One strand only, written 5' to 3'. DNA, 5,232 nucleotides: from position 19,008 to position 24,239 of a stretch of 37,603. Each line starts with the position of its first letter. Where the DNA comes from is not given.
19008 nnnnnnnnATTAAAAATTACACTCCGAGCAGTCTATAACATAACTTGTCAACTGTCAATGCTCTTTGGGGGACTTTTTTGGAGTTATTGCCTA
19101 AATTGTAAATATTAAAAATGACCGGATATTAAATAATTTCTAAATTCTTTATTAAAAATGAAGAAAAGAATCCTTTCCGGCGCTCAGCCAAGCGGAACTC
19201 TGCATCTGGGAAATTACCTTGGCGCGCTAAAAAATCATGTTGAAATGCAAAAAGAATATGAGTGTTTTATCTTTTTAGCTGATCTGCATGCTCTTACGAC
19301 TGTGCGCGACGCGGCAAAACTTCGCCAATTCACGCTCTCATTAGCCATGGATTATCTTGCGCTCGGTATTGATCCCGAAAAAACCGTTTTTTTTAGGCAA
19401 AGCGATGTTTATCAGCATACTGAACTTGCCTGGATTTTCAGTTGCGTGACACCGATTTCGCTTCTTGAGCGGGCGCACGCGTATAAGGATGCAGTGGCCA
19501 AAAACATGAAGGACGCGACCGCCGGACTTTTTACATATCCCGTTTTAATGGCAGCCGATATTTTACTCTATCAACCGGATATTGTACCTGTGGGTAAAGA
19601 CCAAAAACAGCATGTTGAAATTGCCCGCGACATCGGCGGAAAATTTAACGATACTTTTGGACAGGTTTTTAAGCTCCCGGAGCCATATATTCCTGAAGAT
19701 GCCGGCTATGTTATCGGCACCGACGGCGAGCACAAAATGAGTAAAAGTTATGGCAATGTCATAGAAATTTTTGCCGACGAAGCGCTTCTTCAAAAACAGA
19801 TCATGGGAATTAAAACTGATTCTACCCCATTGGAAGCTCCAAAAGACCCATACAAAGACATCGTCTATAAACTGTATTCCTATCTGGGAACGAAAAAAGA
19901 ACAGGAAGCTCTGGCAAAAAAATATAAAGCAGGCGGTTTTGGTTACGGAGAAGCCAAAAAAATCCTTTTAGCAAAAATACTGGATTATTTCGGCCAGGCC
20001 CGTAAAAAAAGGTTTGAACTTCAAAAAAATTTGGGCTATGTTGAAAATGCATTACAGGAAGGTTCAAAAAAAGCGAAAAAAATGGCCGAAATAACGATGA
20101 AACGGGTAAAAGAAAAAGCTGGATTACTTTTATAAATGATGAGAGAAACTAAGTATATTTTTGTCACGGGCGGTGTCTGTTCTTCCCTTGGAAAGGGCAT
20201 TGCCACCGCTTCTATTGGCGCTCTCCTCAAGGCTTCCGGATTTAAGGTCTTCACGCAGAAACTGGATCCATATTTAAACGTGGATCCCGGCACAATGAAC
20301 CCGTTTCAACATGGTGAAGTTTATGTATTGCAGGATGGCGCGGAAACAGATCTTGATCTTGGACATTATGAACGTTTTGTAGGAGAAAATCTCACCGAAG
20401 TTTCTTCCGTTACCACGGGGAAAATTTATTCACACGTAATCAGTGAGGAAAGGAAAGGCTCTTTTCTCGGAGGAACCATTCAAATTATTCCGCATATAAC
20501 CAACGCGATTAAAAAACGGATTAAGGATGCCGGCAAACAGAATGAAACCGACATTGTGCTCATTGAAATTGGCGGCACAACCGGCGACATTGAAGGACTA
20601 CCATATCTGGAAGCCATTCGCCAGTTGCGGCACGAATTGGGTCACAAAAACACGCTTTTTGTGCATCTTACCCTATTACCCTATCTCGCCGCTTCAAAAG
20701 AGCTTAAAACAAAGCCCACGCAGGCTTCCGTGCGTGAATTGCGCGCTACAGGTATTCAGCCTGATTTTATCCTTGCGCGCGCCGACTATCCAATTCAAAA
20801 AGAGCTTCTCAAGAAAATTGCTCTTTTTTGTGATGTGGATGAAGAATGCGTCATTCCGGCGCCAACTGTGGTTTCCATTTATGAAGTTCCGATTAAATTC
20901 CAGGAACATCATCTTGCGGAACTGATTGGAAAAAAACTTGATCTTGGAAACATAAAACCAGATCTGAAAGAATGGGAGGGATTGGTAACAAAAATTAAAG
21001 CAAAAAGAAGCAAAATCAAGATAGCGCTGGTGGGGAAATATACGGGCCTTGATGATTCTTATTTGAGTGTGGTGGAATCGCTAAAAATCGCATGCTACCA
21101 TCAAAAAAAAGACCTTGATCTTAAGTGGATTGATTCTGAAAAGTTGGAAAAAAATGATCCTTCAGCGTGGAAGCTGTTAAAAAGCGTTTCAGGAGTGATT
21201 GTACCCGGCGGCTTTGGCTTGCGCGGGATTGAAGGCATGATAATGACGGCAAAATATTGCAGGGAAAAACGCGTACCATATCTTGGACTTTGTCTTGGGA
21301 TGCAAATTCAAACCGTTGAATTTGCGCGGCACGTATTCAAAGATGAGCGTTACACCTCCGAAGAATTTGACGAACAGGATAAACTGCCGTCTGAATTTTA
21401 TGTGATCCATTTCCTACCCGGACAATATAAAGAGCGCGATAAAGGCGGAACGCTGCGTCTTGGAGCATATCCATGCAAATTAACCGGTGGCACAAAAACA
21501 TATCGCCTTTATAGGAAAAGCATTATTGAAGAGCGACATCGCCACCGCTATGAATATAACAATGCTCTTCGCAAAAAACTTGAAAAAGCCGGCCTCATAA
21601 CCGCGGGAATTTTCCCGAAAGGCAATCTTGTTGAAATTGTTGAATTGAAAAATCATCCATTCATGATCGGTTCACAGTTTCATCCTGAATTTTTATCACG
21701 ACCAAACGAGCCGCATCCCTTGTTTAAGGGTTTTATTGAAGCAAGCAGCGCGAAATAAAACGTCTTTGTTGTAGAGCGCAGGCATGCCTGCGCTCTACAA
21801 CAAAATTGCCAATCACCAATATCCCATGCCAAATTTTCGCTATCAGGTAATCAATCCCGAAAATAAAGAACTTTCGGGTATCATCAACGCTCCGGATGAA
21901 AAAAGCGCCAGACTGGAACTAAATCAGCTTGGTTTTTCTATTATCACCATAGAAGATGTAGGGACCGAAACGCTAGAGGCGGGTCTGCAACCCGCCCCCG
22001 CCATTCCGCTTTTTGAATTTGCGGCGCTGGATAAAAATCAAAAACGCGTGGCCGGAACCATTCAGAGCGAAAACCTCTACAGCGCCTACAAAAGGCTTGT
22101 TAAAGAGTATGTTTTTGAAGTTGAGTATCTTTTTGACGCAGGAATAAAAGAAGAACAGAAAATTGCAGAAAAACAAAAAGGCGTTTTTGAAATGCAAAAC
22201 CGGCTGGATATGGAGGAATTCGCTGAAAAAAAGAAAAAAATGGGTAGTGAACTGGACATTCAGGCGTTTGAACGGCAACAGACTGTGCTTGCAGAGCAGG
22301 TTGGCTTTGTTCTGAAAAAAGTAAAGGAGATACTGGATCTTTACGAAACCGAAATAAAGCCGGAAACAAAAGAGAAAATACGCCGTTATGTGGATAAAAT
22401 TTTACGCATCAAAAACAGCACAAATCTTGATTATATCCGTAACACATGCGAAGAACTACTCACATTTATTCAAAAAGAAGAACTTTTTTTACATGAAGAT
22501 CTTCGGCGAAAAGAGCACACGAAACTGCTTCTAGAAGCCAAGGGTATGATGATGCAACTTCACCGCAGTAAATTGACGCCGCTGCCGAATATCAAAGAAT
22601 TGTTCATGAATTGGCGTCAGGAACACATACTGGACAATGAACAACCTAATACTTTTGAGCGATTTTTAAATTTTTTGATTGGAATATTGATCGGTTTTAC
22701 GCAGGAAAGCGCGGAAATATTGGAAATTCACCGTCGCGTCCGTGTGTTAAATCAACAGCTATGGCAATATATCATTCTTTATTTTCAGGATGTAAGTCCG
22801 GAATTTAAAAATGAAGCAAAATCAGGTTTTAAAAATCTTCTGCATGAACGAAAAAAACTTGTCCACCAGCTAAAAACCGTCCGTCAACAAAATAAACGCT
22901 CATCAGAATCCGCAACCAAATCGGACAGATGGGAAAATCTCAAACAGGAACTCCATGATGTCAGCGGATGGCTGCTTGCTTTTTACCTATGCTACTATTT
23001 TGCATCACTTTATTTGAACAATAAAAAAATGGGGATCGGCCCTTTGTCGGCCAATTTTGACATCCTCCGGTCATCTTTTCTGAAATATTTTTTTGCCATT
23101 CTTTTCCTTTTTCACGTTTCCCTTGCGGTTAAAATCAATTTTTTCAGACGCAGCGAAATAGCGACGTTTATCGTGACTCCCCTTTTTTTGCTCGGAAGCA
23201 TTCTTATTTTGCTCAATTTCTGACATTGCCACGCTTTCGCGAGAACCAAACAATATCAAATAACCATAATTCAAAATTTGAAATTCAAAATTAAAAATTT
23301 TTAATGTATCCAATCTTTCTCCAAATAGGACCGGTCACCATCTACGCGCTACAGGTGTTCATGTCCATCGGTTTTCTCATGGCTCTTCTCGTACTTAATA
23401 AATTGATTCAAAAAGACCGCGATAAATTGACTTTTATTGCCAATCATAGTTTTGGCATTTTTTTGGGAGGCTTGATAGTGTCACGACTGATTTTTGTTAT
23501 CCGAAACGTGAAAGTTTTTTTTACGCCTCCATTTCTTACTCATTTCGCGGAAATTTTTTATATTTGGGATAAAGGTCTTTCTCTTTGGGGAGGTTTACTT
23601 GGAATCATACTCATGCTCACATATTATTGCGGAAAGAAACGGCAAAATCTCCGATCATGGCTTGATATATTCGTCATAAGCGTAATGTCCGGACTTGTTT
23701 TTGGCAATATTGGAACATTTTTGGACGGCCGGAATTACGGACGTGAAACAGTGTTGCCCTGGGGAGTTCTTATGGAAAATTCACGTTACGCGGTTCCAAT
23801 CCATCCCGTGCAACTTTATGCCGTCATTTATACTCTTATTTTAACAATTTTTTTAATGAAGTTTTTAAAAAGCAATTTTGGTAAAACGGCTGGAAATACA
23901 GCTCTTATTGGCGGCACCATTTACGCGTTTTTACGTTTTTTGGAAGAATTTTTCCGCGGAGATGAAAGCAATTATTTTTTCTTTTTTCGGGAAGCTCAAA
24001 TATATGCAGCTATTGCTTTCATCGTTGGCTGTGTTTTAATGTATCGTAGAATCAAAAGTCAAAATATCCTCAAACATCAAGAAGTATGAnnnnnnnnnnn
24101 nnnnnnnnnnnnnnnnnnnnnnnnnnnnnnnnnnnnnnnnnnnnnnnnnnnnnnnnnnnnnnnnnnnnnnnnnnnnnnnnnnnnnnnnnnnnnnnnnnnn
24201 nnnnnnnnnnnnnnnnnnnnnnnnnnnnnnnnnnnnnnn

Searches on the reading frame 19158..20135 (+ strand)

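Call 7: search_protein_families(library=pfam, proteins=[window:19158-20135:+], max_evalue=0.001)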
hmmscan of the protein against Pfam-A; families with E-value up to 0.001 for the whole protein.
window:19158-20135:+ (325 aa): 1 family
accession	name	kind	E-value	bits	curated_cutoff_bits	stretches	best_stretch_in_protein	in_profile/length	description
PF00579.31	tRNA-synt_1b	-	1e-64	219.2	21.1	1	4-272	7-285/292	tRNA synthetases class I (W and Y)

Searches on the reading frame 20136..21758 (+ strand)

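Call 7: search_protein_families(library=pfam, proteins=[window:20136-21758:+], max_evalue=0.001)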
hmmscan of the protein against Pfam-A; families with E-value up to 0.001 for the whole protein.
window:20136-21758:+ (540 aa): 3 families
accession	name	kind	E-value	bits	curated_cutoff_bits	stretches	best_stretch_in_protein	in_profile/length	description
PF06418.20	CTP_synth_N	-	7.2e-121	403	26.1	1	6-270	1-265/265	CTP synthase N-terminus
PF00117.34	GATase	-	3.6e-33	115.3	22.8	1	307-535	4-189/190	Glutamine amidotransferase class-I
PF07722.19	Peptidase_C26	-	0.00018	21.8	20.5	0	373-518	99-219/219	Peptidase C26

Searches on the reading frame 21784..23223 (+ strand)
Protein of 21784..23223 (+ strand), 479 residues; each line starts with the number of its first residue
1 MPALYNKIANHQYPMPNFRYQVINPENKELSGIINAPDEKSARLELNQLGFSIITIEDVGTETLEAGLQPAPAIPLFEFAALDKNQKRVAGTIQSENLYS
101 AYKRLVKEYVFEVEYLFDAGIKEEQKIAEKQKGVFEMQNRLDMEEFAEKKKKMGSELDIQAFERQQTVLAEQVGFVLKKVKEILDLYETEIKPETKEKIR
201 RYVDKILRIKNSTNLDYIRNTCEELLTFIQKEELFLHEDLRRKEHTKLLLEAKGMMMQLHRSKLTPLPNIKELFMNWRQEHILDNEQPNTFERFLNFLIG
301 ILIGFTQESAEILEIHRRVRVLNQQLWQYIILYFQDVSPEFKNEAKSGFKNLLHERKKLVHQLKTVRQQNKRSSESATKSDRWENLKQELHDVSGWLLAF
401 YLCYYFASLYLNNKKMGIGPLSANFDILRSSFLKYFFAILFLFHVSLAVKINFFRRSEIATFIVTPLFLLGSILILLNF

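Call 7: search_protein_families(library=pfam, proteins=[window:21784-23223:+], max_evalue=0.001)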
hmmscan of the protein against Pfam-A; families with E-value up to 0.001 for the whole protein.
window:21784-23223:+ (479 aa): 0 families

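Call 54: search_protein_families(library=ncbifam, proteins=[window:21784-23223:+], max_evalue=0.01)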
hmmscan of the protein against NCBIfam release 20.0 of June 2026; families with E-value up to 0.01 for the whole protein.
window:21784-23223:+ (479 aa): 1 family
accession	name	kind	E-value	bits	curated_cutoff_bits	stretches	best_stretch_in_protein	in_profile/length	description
TIGR02120.1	GspF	equivalog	0.00082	18.7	424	0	18-59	1-43/401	type II secretion system inner membrane protein GspF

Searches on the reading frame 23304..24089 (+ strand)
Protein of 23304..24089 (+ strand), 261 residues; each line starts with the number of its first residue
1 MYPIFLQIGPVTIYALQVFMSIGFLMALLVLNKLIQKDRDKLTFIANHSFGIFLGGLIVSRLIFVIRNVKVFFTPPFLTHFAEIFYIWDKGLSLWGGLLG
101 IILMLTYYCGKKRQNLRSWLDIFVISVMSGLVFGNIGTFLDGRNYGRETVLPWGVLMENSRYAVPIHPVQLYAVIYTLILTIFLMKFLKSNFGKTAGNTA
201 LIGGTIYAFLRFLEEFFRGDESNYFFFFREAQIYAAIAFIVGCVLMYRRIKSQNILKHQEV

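Call 8: search_protein_families(library=pfam, proteins=[window:23304-24089:+], max_evalue=0.001)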
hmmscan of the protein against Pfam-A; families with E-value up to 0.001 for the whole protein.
window:23304-24089:+ (261 aa): 1 family
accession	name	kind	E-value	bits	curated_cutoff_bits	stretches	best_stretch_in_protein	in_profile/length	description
PF01790.23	LGT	-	4.3e-42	144.5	24.9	1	3-247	1-239/240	Prolipoprotein diacylglyceryl transferase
